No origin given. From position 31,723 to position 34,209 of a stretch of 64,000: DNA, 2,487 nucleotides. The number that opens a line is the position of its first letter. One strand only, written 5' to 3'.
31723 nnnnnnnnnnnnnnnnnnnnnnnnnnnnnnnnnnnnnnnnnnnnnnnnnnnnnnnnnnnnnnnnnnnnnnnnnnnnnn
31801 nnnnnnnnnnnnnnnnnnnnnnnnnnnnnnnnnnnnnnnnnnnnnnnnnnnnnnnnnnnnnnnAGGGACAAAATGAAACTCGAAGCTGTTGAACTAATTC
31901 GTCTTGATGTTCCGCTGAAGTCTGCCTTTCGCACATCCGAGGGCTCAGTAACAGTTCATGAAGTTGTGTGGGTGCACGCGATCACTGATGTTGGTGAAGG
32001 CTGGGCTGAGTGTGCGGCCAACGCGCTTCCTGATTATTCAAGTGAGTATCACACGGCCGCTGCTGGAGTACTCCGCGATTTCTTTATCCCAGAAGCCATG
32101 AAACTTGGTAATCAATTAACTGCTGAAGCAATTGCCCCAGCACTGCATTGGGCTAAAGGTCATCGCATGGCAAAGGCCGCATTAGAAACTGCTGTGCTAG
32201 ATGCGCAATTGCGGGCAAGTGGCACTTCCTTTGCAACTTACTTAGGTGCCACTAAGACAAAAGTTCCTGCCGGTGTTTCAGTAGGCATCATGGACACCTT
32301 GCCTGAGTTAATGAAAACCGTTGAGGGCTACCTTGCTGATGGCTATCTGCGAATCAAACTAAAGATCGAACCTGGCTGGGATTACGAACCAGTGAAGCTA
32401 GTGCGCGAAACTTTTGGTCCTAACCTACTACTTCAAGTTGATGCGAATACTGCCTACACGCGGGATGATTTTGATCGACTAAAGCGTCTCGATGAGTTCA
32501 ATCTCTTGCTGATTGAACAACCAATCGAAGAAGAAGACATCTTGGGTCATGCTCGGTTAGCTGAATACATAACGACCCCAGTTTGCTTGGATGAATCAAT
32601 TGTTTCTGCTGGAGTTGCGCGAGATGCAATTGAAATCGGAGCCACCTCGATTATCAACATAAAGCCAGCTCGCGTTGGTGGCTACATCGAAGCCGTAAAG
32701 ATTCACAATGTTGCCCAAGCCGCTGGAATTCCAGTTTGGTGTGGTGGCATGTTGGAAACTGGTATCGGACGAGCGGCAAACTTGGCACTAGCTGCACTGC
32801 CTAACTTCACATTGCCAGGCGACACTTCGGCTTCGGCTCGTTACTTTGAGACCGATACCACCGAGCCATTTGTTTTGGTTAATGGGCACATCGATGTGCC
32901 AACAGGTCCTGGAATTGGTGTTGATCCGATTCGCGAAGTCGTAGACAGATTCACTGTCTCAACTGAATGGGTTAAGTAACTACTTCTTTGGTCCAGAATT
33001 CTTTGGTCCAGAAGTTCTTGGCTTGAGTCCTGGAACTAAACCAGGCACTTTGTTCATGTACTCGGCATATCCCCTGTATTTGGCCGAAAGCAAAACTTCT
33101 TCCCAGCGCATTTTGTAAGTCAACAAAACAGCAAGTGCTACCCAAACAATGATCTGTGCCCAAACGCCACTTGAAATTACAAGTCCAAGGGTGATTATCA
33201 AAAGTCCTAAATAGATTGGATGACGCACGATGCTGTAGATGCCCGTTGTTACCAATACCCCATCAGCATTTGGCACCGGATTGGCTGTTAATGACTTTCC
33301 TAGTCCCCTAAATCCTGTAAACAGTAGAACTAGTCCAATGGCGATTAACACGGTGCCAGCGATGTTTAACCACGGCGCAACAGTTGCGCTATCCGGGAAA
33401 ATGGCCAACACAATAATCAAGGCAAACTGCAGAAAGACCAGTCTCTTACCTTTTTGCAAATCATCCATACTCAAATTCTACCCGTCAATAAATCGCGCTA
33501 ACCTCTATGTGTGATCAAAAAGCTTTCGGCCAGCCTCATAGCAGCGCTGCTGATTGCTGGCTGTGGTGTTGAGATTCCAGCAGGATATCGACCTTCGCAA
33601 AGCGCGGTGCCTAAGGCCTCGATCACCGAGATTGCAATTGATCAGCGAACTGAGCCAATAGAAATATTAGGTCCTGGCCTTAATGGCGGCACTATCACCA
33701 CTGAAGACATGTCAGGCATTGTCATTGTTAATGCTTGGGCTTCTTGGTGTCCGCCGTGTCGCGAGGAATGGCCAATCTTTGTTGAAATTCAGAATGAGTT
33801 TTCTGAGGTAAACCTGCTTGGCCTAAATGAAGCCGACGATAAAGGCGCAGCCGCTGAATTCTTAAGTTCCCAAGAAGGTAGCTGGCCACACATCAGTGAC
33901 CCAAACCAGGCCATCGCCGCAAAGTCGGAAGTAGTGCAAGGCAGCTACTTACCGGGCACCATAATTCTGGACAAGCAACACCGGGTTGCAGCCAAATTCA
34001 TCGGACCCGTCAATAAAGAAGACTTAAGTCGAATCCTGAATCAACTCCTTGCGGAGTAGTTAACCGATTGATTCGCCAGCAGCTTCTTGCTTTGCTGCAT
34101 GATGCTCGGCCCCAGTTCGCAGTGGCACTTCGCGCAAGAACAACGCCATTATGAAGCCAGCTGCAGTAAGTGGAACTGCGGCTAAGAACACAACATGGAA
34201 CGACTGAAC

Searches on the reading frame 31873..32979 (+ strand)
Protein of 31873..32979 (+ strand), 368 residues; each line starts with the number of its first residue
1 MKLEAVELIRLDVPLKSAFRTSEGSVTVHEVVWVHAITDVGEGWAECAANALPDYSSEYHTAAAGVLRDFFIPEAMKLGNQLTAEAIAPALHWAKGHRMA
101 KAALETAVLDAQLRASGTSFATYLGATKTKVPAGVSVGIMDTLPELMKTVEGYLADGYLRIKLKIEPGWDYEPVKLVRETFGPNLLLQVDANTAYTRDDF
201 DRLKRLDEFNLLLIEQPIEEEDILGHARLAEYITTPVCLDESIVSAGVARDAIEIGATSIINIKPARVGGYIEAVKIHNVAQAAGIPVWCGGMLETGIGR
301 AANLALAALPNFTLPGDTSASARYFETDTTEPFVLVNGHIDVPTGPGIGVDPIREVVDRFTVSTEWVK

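Call 56: search_protein_families(library=pfam, proteins=[window:31873-32979:+], max_evalue=0.000001)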
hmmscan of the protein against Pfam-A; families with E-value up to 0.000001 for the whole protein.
window:31873-32979:+ (368 aa): 1 family
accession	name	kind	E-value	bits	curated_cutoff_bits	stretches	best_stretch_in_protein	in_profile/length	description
PF13378.12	MR_MLE_C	-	4.6e-50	170.8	29.4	1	147-354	3-217/219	Enolase C-terminal domain-like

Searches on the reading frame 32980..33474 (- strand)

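Call 56: search_protein_families(library=pfam, proteins=[window:32980-33474:-], max_evalue=0.000001)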
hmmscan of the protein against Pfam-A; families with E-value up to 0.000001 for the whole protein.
window:32980-33474:- (164 aa): 2 families
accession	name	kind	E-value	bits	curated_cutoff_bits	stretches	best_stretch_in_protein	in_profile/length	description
PF04191.18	PEMT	-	5e-13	49.8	25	1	37-134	3-103/105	Phospholipid methyltransferase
PF04140.19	ICMT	-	1.7e-08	35.2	24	1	43-129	4-93/95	Isoprenylcysteine carboxyl methyltransferase (ICMT) family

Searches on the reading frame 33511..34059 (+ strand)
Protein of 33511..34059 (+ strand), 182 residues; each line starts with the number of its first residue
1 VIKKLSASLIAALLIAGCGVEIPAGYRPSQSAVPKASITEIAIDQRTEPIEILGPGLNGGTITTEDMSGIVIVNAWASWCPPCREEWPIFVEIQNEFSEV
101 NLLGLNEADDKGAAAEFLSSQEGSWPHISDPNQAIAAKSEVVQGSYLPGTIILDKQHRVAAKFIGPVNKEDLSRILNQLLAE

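Call 56: search_protein_families(library=pfam, proteins=[window:33511-34059:+], max_evalue=0.000001)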
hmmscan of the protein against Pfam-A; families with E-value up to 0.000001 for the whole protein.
window:33511-34059:+ (182 aa): 4 families
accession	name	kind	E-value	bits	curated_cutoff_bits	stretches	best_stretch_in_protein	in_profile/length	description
PF00578.27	AhpC-TSA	-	5.5e-16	59.1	26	1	55-161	11-123/124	AhpC/TSA family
PF08534.16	Redoxin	-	3e-14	53.5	26.6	1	57-178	16-147/148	Redoxin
PF00085.26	Thioredoxin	-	4e-07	30.4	23.5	0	68-114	18-65/103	Thioredoxin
PF13905.12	Thioredoxin_8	-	4.8e-07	30.5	27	1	70-159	3-94/94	Thioredoxin-like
